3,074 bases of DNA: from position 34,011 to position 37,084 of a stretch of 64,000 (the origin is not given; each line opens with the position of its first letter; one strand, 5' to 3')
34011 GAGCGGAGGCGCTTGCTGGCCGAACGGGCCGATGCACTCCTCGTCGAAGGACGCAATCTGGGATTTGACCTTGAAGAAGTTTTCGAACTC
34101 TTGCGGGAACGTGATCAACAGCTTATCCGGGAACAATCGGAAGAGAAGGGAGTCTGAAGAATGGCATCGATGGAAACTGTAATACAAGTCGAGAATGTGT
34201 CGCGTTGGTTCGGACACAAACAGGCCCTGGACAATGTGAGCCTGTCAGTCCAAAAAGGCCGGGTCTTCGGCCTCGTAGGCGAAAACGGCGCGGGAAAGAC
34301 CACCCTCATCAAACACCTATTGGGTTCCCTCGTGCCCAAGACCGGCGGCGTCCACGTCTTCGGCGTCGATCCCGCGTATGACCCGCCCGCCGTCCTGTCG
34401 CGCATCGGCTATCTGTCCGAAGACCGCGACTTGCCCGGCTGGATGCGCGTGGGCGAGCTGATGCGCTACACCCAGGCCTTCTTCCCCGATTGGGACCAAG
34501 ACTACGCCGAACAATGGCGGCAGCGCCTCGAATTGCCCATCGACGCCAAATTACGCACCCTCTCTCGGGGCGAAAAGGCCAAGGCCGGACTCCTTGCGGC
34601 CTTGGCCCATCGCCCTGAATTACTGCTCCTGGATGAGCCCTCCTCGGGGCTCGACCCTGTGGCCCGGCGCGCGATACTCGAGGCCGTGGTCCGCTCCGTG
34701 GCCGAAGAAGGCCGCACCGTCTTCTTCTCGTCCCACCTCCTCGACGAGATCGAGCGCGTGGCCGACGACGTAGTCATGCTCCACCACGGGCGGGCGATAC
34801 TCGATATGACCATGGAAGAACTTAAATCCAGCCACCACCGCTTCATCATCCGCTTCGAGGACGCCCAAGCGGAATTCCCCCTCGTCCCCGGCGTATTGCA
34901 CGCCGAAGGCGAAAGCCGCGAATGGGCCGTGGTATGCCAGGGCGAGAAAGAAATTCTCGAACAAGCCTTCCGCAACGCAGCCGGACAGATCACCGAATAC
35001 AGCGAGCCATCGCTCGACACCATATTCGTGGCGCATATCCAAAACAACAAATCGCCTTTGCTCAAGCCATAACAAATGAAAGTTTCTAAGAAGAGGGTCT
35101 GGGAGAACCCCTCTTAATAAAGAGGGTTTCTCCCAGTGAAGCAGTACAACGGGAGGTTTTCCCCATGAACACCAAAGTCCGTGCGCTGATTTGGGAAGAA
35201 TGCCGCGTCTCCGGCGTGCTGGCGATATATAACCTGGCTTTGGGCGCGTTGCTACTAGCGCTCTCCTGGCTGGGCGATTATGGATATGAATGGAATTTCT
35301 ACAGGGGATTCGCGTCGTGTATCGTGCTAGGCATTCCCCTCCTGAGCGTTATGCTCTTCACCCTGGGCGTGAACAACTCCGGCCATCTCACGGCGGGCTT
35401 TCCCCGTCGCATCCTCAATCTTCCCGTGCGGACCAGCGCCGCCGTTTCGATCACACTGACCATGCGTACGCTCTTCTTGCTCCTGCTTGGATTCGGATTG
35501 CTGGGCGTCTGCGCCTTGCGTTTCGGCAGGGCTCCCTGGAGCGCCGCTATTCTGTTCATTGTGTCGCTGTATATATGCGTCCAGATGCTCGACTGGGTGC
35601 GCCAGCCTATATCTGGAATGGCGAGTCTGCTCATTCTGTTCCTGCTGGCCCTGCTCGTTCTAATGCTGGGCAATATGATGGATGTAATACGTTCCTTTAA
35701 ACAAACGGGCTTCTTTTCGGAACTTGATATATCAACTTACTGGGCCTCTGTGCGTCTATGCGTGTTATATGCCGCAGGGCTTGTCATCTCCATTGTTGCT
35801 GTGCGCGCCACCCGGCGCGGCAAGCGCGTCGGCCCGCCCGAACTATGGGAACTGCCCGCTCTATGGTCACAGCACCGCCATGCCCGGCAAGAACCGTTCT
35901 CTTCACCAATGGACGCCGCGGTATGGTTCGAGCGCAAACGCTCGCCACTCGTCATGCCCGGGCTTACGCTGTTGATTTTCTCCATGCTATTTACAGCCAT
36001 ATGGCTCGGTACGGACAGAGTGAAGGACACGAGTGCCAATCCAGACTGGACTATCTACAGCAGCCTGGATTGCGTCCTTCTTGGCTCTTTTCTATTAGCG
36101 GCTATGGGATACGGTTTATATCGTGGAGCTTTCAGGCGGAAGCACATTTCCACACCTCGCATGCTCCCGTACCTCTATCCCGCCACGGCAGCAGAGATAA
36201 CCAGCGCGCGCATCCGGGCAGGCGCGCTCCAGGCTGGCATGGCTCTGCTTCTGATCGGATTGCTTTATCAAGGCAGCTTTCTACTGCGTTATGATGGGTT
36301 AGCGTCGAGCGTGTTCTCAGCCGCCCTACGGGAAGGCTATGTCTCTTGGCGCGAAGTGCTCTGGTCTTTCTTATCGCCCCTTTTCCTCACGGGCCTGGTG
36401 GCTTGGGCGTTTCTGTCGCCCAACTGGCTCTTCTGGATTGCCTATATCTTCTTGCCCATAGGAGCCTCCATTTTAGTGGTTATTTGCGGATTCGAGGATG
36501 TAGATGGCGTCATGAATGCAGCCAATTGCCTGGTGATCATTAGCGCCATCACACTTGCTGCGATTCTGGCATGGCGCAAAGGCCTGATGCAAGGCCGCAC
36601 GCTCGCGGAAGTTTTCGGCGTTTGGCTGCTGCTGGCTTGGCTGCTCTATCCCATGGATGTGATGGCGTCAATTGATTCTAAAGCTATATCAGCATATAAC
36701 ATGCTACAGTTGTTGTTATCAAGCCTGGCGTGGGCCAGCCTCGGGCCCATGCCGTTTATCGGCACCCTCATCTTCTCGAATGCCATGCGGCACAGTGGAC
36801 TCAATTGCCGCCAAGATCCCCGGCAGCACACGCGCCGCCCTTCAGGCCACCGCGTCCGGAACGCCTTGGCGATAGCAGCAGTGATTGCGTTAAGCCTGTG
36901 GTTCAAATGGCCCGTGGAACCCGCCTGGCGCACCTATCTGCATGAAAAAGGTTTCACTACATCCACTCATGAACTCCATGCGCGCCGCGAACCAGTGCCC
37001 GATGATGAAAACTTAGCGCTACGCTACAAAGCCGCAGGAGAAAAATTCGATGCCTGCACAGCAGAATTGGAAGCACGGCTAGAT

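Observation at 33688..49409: One YtrA-type regulator and one ABC ATPase followed by four tandem ~1,000-aa paralogs of a fused double permease with a pseudopilin-like periplasmic domain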

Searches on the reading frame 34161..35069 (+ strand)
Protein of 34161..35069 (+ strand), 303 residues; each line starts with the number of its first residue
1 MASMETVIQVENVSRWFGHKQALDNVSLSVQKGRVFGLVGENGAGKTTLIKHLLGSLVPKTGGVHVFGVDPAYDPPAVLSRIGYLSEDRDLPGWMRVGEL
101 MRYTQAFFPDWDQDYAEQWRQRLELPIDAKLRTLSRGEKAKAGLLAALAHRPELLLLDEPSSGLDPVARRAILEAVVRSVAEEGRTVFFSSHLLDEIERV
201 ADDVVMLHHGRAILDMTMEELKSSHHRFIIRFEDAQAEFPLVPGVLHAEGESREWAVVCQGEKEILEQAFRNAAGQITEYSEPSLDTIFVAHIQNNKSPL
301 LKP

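Call 4: search_protein_families(library=pfam, proteins=[window:34161-35069:+], max_evalue=0.01)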
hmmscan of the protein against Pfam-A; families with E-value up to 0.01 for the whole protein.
window:34161-35069:+ (303 aa): 12 families
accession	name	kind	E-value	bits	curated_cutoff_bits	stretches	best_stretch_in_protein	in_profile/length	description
PF00005.33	ABC_tran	-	3.5e-25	89.6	25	1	23-161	1-136/137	ABC transporter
PF13304.12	AAA_21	-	1.1e-14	55.7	27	1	131-192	235-298/304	AAA domain, putative AbiEii toxin, Type IV TA system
PF03308.22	MeaB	-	0.00074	19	23.1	1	20-72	20-72/273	Methylmalonyl Co-A mutase-associated GTPase MeaB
PF13401.12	AAA_22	-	0.00075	20.3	27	1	37-71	9-33/130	AAA domain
PF13732.12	DrrA1-3_C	-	0.0014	19.7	27.4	1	217-291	2-79/81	ATP-binding protein DrrA1-3-like, C-terminal domain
PF03193.22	RsgA_GTPase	-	0.0014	18.9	30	1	21-64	95-137/174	RsgA GTPase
PF13476.12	AAA_23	-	0.0019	19.3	27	1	32-54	18-40/201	AAA domain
PF25199.1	nSTAND_NTPase5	-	0.0035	17.6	34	0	29-72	37-79/145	Novel STAND NTPase 5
PF13191.12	AAA_16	-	0.0047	17.9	32.6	0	32-73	21-63/167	AAA ATPase domain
PF02463.25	SMC_N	-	0.0052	16.7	40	0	34-53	25-44/220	RecF/RecN/SMC N terminal domain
PF02367.23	TsaE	-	0.0075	16.7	26.6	0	28-57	16-45/128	Threonylcarbamoyl adenosine biosynthesis protein TsaE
PF13555.12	AAA_29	-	0.0088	16.2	27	0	24-60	13-49/61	P-loop containing region of AAA domain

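Call 20: search_protein_families(library=ncbifam, proteins=[window:34161-35069:+], max_evalue=0.1)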
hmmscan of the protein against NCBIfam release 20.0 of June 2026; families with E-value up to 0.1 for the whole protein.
window:34161-35069:+ (303 aa): 207 families (the best 25 are shown)
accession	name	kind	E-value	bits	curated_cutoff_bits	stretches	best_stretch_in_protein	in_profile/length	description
NF047565.1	PSM_export_PmtA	equivalog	3.1e-47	161.2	350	1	7-288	2-275/282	phenol-soluble modulin export ABC transporter ATP-binding protein PmtA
TIGR03522.1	GldA_ABC_ATP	equivalog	1.4e-43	149.5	402.6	1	8-271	3-274/301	gliding motility-associated ABC transporter ATP-binding subunit GldA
TIGR03864.1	PQQ_ABC_ATP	hypoth_equivalog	1.2e-41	142.7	302.25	1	8-225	2-223/236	ABC transporter, ATP-binding subunit, PQQ-dependent alcohol dehydrogenase system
TIGR01188.1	drrA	subfamily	1.4e-40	139.5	312.45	1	17-230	3-220/302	daunorubicin resistance ABC transporter, ATP-binding protein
NF033858.1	ABC2_perm_RbbA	equivalog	1.6e-35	122.3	1050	1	5-226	264-489/909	ribosome-associated ATPase/putative transporter RbbA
TIGR04521.1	ECF_ATPase_2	equivalog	1.2e-33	116.4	330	2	133-224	144-235/279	energy-coupling factor transporter ATPase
NF010060.0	PRK13537.1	equivalog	4.9e-33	114.3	521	1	3-221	11-233/314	nodulation factor ABC transporter ATP-binding protein NodI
NF010059.0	PRK13536.1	equivalog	7e-33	113.8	549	1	4-219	40-259/342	nodulation factor ABC transporter ATP-binding protein NodI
TIGR03740.1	galliderm_ABC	subfamily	1.3e-32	113.3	309.75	1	9-219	2-209/223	lantibiotic protection ABC transporter ATP-binding subunit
TIGR01288.1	nodI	equivalog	2.4e-30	105.6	424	1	7-216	4-217/303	nodulation factor ABC transporter ATP-binding protein NodI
NF008442.0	PRK11288.1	equivalog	8.4e-28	96.9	689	2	2-72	2-72/504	L-arabinose ABC transporter ATP-binding protein AraG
TIGR04520.1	ECF_ATPase_1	equivalog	9e-28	97.4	315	2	131-226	134-228/269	energy-coupling factor transporter ATPase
NF010068.0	PRK13548.1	equivalog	1.9e-27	96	261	1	4-220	2-229/261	heme ABC transporter ATP-binding protein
NF000355.4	ribo_prot_ABC_F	equivalog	1.1e-26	93.8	380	1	8-211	3-191/499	ribosomal protection-like ABC-F family protein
NF011967.0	PRK15439.1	equivalog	1.5e-26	92.9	586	2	96-222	361-491/510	autoinducer 2 ABC transporter ATP-binding protein LsrA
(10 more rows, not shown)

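Call 90: search_protein_families(library=padloc, proteins=[window:34161-35069:+], max_evalue=0.001)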
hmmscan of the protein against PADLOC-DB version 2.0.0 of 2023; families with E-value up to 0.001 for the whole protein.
window:34161-35069:+ (303 aa): 15 families
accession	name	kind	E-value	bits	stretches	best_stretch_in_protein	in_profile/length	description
PDLC04135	mad3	-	7.4e-26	89.5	2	129-209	259-339/374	mads_3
PDLC02980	AriA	-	3.3e-14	51.6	1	132-192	236-298/304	-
PDLC04140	mad8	-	9.7e-13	46.3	1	19-198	13-238/314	mads_8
PDLC02914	ATPase-Toprim_I-B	-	1.2e-08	32.5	1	25-53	17-45/443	-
PDLC04175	HEC-01A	-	5.5e-06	23.7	0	149-206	266-322/363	-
PDLC04213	HEC-02A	-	4.7e-05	21.1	0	38-55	28-45/337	-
PDLC02335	AbiLi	-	5.5e-05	20.4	0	9-53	54-96/326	AbiLi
PDLC00096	GajA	-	0.0001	19.2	0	143-251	276-395/630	AAA ATPase domain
PDLC04214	HEC-02A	-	0.00013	19.3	0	154-192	240-277/338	-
PDLC00099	GajA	-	0.00023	18.3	0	15-51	12-47/626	AAA ATPase domain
PDLC04178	HEC-01A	-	0.00024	18.3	0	132-204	263-341/399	-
PDLC00304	PtuA1|PtuA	-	0.00052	17.3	1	8-55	15-61/444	AAA ATPase domain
PDLC04235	PDC-M01A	-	0.00064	16.7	0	33-61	186-214/510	-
PDLC04164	AriA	-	0.00065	17.3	0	25-57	19-51/253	-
PDLC04242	PDC-M01A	-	0.00095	15.5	0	29-63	212-246/566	-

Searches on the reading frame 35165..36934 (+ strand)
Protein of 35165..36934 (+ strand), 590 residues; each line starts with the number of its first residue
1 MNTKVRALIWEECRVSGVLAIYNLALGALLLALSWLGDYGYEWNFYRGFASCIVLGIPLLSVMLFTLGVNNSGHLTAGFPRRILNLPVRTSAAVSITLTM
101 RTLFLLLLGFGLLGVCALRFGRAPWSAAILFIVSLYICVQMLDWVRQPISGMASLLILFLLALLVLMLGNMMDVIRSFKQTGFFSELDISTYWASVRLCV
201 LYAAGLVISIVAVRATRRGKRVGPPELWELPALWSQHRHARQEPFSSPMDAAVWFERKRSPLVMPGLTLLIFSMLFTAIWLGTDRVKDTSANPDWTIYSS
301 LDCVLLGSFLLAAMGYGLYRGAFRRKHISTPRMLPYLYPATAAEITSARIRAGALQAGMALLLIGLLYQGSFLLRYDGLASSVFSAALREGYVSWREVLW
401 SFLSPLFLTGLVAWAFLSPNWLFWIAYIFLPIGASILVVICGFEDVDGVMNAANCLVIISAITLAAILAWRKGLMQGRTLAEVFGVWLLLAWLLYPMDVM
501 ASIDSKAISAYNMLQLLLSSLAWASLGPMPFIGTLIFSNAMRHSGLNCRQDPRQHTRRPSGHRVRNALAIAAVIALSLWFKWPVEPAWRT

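Call 49: predict_structure(alignment_id=A4)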
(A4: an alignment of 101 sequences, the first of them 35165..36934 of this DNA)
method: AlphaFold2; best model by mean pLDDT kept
length: 590 residues; sequences in the alignment: 101
mean_pLDDT: 88.1   pTM: 0.81
mean pLDDT of the five models: 88.1, 87.3, 86.6, 86.6, 85.2
residues with pLDDT >= 90: 375; 70-90: 157; 50-70: 58; < 50: 0
segments of 3 or more residues with pLDDT < 50: none
pLDDT, mean of each block of 10 residues (from residue 1): 95 96 97 83 85 93 91 86 94 98 98 96 90 95 95 86 71 71 62 92 98 97 88 78 90 91 90 85 67 78 93 91 60 85 94 95 95 90 97 96 95 87 67 66 70 91 95 95 97 92 88 93 94 93 87 81 92 96 92
secondary structure, 60 per line:
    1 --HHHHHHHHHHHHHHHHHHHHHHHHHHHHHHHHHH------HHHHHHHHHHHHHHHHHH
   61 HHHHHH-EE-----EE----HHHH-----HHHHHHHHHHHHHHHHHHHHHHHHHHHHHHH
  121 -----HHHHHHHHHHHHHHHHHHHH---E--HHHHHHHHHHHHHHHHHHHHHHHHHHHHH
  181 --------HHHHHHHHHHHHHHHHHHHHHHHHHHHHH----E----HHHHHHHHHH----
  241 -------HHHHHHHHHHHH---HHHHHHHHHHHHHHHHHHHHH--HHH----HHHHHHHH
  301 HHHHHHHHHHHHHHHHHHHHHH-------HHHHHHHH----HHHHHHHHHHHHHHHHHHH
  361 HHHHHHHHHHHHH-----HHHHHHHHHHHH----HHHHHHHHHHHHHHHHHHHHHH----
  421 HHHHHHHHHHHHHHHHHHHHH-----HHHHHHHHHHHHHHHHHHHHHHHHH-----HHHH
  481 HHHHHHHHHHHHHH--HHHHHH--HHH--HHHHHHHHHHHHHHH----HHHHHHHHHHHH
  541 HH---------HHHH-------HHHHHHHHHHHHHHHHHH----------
elements in order: H3-36 H43-66 H81-84 H90-120 H126-145 H152-180 H189-217 H227-236 H248-259 H263-283 H293-322 H330-337 H342-373 H379-390 H395-416 H421-441 H447-471 H477-494 H497-502 H510-524 H529-542 H552-555 H563-580

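Call 52: fold_search(model_id=the predicted structure, library=pdb)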
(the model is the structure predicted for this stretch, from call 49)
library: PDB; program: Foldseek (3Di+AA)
matches with E <= 10: 78; with E <= 0.001: 0
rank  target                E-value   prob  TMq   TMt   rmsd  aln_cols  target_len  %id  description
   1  9d01                  7.4e-01  0.33  0.16  0.22  21.2       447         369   12  Crystal Structure of a-iTHR-201 (released 2025-12-10)
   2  9sob_E                9.0e-01  0.16  0.16  0.17  23.4       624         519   12  Structural Model of the Nuclear Pore Complex in Arabidopsis thaliana (released 2025-11-05)
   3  8rq4                  9.3e-01  0.08  0.12  0.07  25.3       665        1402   12  Cryo-em structure of the rat Multidrug resistance-associated protein 2 (rMrp2) in complex with probenecid (released 2024-02-14)
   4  8qah_A                1.0e+00  0.18  0.15  0.18  22.7       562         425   10  X-ray crystal structure of a de novo designed single-chain parallel coiled-coil alpha-helical barrel with 8 inner heli (released 2024-07-03)
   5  9lgf                  1.2e+00  0.09  0.14  0.08  24.4       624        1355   13  wild type bovine ABCC1 bound to two ATP molecules -2 (released 2025-10-01)
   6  5khn_A                1.6e+00  0.05  0.10  0.07  34.7       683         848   13  Crystal structures of the Burkholderia multivorans hopanoid transporter HpnN (released 2017-06-14)
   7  7m68                  1.7e+00  0.07  0.12  0.07  27.3       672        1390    9  E1435Q Ycf1 mutant in inward-facing narrow conformation (released 2022-04-06)
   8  5xsz                  1.7e+00  0.06  0.10  0.12  32.5       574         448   10  Crystal structure of zebrafish lysophosphatidic acid receptor LPA6 (released 2017-08-16)
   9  9giu                  1.7e+00  0.06  0.11  0.12  25.5       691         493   10  Cryo-EM structure of human SLC45A4 in detergent (released 2025-07-30)
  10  8k1p_A                1.9e+00  0.51  0.32  0.36  12.9       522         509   13  mycobacterial efflux pump, ADP+vanadate bound state (released 2024-07-17)
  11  8sqm_A                1.9e+00  0.10  0.16  0.09  26.0       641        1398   11  Cleaved Ycf1p Monomer in the IFwide-alpha conformation (released 2024-05-08)
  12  6hum_D                2.3e+00  0.06  0.12  0.14  24.8       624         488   11  Structure of the photosynthetic complex I from Thermosynechococcus elongatus (released 2019-01-09)
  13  8iz8                  2.3e+00  0.02  0.09  0.05  38.1       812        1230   10  cryo EM structure of apo hMRP4 (released 2024-04-10)
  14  5ue8_B                2.4e+00  0.06  0.12  0.09  34.7       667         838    9  The crystal structure of Munc13-1 C1C2BMUN domain (released 2017-02-15)
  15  9rsj_A                2.6e+00  0.11  0.15  0.18  23.5       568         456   11  Cryo-EM structure of MATE transporter NorM-VC in complex with doxorubicin (released 2025-11-26)
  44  7znq_y                6.3e+00  0.28  0.22  0.45  13.9       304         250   19  ABC transporter complex NosDFYL in GDN (released 2022-08-03)
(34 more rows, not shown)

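Call 53: search_solved_structures(query=A4, max_evalue=10, show_alignments=2)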
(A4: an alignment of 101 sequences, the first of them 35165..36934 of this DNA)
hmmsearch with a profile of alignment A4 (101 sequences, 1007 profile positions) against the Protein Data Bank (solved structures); distinct sequences matched with E-value up to 10: 10.
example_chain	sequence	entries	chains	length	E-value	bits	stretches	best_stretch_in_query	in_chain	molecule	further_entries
4hyj_A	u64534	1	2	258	0.036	15.3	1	350-483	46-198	Rhodopsin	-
2kep_A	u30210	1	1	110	0.11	13.7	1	919-961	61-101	General secretion pathway protein G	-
3pwh_A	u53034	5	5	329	1.4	10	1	356-557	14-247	Adenosine receptor A2a | Adenosine A2A Receptor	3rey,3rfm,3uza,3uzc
8e9g_A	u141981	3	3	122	1.5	9.9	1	348-462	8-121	NADH-quinone oxidoreductase subunit A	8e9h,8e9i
9s3e_C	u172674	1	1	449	1.8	9.6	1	349-410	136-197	Photosystem II CP43 reaction center protein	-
6yp7_c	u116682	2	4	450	1.8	9.6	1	349-410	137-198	Photosystem II CP43 reaction center protein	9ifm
5xnl_C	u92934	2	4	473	2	9.5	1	349-410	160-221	Photosystem II CP43 reaction center protein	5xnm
8uh3_D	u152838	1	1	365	5.8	8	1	395-528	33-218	5-hydroxytryptamine receptor 1E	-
7e33_R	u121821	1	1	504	7.1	7.7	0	395-528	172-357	Soluble cytochrome b562,5-hydroxytryptamine receptor 1E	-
8gng_A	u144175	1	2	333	7.7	7.6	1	356-557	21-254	Adenosine receptor A2a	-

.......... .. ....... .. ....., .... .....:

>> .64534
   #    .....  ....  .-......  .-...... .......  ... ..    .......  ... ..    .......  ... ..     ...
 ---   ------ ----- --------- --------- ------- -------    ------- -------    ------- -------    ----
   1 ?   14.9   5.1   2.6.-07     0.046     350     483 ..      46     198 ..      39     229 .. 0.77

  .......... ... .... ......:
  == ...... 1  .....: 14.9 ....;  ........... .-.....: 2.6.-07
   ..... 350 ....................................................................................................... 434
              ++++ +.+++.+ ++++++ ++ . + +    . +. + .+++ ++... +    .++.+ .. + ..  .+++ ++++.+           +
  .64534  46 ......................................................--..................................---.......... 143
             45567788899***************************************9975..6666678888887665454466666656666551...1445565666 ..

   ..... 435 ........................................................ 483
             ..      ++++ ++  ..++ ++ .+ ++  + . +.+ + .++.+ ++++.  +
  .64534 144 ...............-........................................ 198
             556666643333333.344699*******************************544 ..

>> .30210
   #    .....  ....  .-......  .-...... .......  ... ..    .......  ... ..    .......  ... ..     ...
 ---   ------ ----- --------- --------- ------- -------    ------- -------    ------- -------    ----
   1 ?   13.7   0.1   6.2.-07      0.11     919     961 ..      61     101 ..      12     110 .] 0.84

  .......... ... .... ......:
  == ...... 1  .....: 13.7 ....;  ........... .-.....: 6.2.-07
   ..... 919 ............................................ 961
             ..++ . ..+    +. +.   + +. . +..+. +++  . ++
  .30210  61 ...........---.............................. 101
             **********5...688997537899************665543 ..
